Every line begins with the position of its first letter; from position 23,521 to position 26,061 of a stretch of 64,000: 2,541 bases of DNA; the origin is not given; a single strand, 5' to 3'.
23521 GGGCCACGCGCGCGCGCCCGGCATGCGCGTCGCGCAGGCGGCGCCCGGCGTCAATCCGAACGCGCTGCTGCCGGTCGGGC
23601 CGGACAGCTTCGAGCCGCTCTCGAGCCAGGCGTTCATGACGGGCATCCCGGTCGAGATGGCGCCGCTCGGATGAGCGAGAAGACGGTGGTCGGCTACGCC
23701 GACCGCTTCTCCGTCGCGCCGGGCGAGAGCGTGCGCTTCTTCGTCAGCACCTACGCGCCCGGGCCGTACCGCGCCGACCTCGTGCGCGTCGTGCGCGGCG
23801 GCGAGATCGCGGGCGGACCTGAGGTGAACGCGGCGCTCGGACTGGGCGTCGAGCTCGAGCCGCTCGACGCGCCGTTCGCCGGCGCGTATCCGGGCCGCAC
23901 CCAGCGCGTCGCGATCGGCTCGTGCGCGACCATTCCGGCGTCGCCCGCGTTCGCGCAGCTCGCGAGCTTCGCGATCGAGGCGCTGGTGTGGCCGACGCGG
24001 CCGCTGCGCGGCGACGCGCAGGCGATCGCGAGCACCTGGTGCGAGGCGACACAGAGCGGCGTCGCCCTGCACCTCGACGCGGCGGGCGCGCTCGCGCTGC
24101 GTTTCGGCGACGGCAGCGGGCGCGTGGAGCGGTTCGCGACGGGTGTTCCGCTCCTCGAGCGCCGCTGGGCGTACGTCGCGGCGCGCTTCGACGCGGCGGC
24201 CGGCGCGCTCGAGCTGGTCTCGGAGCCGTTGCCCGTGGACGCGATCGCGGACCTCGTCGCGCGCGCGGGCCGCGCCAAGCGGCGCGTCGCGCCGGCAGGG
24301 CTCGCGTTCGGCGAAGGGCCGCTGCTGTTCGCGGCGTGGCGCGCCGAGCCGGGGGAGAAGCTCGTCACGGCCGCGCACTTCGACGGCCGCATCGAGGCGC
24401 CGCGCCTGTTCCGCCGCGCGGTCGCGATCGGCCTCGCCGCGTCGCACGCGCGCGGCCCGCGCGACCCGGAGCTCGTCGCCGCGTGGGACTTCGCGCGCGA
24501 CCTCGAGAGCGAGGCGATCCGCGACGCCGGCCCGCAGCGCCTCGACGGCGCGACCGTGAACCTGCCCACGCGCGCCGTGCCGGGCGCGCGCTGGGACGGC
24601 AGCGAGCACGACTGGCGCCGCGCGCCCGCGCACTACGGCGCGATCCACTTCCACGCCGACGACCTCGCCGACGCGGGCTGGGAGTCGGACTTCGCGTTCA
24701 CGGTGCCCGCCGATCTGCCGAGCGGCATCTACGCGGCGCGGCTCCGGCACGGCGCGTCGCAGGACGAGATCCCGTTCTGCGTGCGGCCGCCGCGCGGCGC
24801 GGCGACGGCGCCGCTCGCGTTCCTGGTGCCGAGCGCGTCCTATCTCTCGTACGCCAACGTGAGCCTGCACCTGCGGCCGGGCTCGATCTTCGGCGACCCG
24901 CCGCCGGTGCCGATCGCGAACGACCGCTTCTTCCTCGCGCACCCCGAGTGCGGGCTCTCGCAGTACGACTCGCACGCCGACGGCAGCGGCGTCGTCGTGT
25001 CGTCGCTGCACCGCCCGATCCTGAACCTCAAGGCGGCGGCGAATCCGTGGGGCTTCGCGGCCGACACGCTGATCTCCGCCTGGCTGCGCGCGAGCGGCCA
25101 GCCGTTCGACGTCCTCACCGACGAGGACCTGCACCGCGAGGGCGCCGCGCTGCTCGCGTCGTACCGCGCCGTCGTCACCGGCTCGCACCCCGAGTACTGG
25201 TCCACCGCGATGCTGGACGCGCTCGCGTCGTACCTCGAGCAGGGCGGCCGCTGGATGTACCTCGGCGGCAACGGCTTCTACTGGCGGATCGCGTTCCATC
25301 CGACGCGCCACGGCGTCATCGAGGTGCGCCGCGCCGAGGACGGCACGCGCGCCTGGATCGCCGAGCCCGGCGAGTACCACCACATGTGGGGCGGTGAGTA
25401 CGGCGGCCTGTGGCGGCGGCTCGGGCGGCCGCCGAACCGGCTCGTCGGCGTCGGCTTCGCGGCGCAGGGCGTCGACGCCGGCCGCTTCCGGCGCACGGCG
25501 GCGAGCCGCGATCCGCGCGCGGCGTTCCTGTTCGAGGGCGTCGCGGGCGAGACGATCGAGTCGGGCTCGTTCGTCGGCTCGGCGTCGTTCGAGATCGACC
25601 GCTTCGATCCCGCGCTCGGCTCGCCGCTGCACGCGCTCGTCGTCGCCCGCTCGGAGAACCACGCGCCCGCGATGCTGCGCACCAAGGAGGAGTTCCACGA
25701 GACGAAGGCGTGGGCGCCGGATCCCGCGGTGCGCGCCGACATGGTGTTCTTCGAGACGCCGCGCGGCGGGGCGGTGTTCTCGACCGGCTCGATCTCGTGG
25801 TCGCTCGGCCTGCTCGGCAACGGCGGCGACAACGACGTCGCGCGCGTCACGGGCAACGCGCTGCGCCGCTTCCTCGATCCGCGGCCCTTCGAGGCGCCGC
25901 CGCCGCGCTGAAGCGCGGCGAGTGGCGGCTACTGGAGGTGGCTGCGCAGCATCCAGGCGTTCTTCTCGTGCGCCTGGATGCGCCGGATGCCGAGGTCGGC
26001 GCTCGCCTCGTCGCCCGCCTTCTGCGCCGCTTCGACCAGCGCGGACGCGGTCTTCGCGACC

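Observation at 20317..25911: Four-gene translationally coupled operon: NTF2-like, hotdog thioesterase, Mo-oxidoreductase, dimethylformamidase-large-subunit-like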

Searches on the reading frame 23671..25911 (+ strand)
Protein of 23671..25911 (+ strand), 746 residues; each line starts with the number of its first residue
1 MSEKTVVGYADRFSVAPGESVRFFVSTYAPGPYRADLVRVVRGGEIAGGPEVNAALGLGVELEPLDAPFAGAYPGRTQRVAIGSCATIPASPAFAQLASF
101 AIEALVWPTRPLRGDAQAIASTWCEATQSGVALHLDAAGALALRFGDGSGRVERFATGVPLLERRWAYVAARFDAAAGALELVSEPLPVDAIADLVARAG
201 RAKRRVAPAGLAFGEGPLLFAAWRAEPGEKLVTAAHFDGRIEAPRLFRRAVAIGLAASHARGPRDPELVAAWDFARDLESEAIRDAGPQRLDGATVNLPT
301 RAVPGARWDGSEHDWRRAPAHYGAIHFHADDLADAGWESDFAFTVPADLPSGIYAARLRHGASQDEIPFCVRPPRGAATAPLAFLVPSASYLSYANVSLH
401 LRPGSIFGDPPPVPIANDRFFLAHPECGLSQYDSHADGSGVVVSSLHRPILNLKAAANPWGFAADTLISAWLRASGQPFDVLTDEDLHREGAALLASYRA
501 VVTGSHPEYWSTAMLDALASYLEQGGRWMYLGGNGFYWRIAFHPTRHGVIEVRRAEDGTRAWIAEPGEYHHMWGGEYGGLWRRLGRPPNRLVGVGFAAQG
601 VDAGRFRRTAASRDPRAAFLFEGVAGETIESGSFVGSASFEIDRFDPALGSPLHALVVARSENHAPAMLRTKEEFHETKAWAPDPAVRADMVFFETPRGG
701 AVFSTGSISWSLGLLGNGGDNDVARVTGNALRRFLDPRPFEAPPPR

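Call 5: search_protein_families(library=pfam, proteins=[window:23671-25911:+], max_evalue=0.01)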
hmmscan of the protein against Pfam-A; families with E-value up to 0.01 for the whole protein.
window:23671-25911:+ (746 aa): 2 families
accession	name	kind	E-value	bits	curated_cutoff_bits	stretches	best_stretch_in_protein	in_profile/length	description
PF20254.3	DMFA2_C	-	4.5e-91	306.5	27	1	300-717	1-370/374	N,N-dimethylformamidase beta subunit-like, C-terminal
PF13385.13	Laminin_G_3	-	0.0003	21.4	27.6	1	87-177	8-92/151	Concanavalin A-like lectin/glucanases superfamily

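Call 6: search_protein_families(library=ncbifam, proteins=[window:23671-25911:+], max_evalue=0.01)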
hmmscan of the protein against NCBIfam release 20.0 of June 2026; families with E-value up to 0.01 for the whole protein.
window:23671-25911:+ (746 aa): 0 families

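Call 9: search_solved_structures(query=window:23671-25911:+, show_alignments=1, max_evalue=0.01)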
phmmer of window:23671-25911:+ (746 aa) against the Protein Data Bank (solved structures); distinct sequences matched with E-value up to 0.01: 5.
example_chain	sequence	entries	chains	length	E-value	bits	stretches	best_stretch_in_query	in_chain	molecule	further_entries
8huy_A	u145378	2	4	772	1.2e-134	453.8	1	5-740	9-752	Chains: A,B | N-acetyl-(R)-beta-phenylalanine acylase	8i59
8i5a_A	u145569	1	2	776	1.2e-134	453.7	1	5-740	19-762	N-acetyl-(R)-beta-phenylalanine acylase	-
6lvb_A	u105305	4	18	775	6.1e-127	428.3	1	4-739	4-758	N,N-dimethylformamidase large subunit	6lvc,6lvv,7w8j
6lve_A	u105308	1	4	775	5.2e-126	425.2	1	4-739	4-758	N,N-dimethylformamidase large subunit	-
6lvd_A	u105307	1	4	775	1.4e-125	423.8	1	4-739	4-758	N,N-dimethylformamidase large subunit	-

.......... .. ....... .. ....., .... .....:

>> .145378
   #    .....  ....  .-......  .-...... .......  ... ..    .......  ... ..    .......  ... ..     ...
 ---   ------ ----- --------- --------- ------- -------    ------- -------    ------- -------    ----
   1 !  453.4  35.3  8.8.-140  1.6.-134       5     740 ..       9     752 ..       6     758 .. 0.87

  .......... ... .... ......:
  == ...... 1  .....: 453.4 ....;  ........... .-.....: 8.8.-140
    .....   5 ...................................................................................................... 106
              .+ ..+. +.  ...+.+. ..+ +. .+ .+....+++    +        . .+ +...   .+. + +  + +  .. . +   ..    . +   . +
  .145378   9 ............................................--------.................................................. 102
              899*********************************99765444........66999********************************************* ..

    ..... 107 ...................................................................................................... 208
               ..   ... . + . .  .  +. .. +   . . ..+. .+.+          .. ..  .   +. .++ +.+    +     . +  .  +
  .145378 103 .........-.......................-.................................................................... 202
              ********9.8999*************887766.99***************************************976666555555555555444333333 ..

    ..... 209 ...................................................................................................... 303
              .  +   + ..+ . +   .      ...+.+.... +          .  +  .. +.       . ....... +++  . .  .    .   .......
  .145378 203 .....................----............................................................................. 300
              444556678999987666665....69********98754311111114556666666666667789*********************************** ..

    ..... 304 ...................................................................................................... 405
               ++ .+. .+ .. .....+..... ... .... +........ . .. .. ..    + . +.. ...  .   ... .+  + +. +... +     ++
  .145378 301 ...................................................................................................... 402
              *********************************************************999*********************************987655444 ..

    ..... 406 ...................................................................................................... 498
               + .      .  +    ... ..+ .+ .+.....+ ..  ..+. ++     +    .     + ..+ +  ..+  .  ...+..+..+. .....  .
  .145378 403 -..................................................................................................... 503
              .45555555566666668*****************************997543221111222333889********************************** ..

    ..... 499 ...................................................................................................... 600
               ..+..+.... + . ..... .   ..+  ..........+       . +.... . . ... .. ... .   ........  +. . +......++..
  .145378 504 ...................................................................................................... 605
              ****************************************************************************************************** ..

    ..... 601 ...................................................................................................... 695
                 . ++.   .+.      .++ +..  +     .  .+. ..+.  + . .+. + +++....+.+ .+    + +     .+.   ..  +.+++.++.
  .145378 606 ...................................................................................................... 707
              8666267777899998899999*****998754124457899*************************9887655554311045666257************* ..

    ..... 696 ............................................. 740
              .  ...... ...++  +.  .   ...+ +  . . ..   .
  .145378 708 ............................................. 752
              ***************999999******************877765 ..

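Call 12: search_solved_structures(query=window:23671-25911:+, show_alignments=3, max_evalue=1e-100)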
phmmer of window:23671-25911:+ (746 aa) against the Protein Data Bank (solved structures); distinct sequences matched with E-value up to 1e-100: 5.
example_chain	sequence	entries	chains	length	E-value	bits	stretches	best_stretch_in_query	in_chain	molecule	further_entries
8huy_A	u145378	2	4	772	1.2e-134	453.8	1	5-740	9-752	Chains: A,B | N-acetyl-(R)-beta-phenylalanine acylase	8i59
8i5a_A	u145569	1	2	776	1.2e-134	453.7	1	5-740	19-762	N-acetyl-(R)-beta-phenylalanine acylase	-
6lvb_A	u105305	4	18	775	6.1e-127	428.3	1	4-739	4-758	N,N-dimethylformamidase large subunit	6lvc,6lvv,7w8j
6lve_A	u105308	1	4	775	5.2e-126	425.2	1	4-739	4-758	N,N-dimethylformamidase large subunit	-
6lvd_A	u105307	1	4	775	1.4e-125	423.8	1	4-739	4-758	N,N-dimethylformamidase large subunit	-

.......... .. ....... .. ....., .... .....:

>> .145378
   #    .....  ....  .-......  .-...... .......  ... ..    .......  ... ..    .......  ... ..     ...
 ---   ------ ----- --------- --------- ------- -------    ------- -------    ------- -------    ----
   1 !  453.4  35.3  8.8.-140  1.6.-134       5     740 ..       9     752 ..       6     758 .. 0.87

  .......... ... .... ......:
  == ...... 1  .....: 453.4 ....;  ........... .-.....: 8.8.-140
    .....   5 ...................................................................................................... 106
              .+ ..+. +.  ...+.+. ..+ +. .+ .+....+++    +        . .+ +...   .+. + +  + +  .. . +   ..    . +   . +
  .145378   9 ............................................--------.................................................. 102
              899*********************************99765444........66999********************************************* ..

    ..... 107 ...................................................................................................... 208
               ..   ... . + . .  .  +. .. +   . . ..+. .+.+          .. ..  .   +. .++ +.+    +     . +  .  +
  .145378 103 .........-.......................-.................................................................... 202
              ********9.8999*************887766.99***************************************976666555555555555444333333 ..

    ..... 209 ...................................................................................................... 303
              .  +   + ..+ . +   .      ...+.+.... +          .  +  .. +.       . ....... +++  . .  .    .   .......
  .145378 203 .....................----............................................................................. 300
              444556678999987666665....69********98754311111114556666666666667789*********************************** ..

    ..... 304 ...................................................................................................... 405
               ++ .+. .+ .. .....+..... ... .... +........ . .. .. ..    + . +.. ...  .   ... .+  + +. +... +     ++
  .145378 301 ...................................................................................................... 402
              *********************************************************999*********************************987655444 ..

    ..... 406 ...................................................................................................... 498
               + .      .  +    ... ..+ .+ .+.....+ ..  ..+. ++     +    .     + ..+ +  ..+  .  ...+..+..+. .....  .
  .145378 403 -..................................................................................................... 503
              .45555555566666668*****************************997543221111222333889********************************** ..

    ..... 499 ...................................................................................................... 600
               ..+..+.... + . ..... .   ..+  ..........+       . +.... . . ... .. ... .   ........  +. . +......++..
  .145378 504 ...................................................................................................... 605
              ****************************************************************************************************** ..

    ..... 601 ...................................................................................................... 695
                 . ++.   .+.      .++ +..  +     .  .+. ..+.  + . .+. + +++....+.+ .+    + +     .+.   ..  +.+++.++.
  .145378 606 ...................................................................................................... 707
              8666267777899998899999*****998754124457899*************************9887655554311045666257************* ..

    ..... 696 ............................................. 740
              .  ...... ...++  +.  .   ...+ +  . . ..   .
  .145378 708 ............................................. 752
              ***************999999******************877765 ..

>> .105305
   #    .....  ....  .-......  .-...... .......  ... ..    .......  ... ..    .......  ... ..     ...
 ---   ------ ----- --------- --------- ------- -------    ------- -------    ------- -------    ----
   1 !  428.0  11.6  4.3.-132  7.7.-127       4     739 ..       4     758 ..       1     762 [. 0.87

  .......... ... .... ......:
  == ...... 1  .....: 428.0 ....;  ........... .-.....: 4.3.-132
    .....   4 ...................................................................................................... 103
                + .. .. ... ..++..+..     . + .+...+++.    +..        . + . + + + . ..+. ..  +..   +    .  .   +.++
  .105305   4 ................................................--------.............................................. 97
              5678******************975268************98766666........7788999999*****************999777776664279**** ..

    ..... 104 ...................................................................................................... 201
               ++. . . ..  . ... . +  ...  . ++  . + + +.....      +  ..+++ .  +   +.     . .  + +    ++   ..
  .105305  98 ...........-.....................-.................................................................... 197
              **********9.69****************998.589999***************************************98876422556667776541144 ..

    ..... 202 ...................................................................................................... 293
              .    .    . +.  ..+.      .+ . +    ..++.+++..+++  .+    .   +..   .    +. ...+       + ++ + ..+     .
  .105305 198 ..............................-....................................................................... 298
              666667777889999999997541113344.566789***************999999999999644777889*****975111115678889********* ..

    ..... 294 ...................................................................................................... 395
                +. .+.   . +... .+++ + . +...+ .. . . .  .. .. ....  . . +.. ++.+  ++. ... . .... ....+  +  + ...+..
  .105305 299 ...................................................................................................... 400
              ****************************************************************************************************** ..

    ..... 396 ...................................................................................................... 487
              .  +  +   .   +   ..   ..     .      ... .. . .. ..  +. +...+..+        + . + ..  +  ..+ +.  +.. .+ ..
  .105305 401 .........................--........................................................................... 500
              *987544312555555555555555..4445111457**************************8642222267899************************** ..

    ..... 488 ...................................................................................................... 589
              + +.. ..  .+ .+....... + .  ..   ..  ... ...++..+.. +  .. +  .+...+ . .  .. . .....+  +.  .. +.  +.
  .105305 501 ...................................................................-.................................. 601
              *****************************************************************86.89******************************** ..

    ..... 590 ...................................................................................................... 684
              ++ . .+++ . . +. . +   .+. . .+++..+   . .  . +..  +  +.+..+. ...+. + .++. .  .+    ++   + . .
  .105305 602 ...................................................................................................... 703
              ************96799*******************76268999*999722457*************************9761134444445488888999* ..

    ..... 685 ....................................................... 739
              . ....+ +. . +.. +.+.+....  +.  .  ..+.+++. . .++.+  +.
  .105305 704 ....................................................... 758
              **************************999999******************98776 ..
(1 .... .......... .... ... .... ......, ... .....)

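Call 14: find_homologous_proteins(query=window:23671-25911:+, max_evalue=1e-30)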
Query window:23671-25911:+ (746 aa): 546 proteins with E <= 1e-30 among 8000 candidates; the best 120 are listed.
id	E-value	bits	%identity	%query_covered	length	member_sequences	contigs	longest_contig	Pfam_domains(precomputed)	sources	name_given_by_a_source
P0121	0.0e+0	1691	100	100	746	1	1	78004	PF20254.4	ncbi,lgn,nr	ncbi:MAG: N,N-dimethylformamidase [Proteobacteria bacterium]|nr:MAG: N,N-dimethylformamidase [Pseudo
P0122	7.6e-270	916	60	99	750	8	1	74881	PF13385.14,PF20254.4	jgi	jgi:N,N-dimethylformamidase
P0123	1.1e-265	902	60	100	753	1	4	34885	PF13385.14,PF20254.4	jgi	jgi:N,N-dimethylformamidase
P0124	4.2e-264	897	59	100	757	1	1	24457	PF13385.14,PF20254.4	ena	-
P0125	1.0e-256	872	57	99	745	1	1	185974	PF20254.4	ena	-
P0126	6.9e-243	827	53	99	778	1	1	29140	PF13385.14,PF20254.4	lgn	-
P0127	9.4e-241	820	53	99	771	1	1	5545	PF13385.14,PF20254.4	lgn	-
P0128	2.7e-234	798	53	100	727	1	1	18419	PF20254.4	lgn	-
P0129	6.9e-232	790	54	100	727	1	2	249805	PF20254.4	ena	-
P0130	7.0e-229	780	52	100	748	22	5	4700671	PF13385.14,PF20254.4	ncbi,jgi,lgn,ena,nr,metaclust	ncbi:MAG: hypothetical protein TEF_14795 [Rhizobiales bacterium NRL2]|jgi:N,N-dimethylformamidase|nr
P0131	4.3e-226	771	52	100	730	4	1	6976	PF20254.4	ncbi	-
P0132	5.2e-217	741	50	100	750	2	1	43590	PF13385.14,PF20254.4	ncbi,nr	ncbi:MAG: N,N-dimethylformamidase [Rhodospirillales bacterium]|nr:N,N-dimethylformamidase [Rhodospir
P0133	2.0e-214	733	51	99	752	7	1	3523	PF13385.14,PF20254.4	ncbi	-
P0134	1.5e-211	723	51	99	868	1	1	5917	PF26354.1,PF13385.14,PF20254.4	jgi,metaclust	metaclust:\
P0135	9.5e-211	720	50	99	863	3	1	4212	PF26354.1,PF13385.14,PF20254.4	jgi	-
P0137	1.3e-208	713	49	100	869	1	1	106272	PF26354.1,PF13385.14,PF20254.4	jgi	jgi:N,N-dimethylformamidase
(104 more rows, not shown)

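Call 20: find_encoding_contigs(protein=P0122, flank=10000, max_places=2)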
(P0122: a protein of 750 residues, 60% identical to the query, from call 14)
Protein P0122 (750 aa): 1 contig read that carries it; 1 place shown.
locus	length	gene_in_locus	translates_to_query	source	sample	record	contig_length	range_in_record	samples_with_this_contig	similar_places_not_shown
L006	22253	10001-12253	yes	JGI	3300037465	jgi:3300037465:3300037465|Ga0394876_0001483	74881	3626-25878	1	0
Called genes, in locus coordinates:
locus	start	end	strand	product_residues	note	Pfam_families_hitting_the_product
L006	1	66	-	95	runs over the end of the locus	PF00583:Acetyltransf_1 (weak), PF13508:Acetyltransf_7 (weak)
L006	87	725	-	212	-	PF00730:HhH-GPD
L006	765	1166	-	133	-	-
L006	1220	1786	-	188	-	-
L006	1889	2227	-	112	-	-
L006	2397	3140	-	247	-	PF14234:DUF4336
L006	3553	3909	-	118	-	PF06037:DUF922 (weak)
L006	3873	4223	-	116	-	-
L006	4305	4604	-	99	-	-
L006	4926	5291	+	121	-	PF04365:BrnT_toxin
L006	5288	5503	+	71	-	PF12441:CopG_antitoxin (weak), PF14384:BrnA_antitoxin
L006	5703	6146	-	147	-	PF10990:DUF2809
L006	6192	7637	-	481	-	PF00282:Pyridoxal_deC, PF01041:DegT_DnrJ_EryC1 (weak), PF00266:Aminotran_5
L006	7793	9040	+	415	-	PF00202:Aminotran_3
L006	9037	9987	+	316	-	PF19709:DUF6206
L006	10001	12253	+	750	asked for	PF13385:Laminin_G_3, PF20254:DMFA2_C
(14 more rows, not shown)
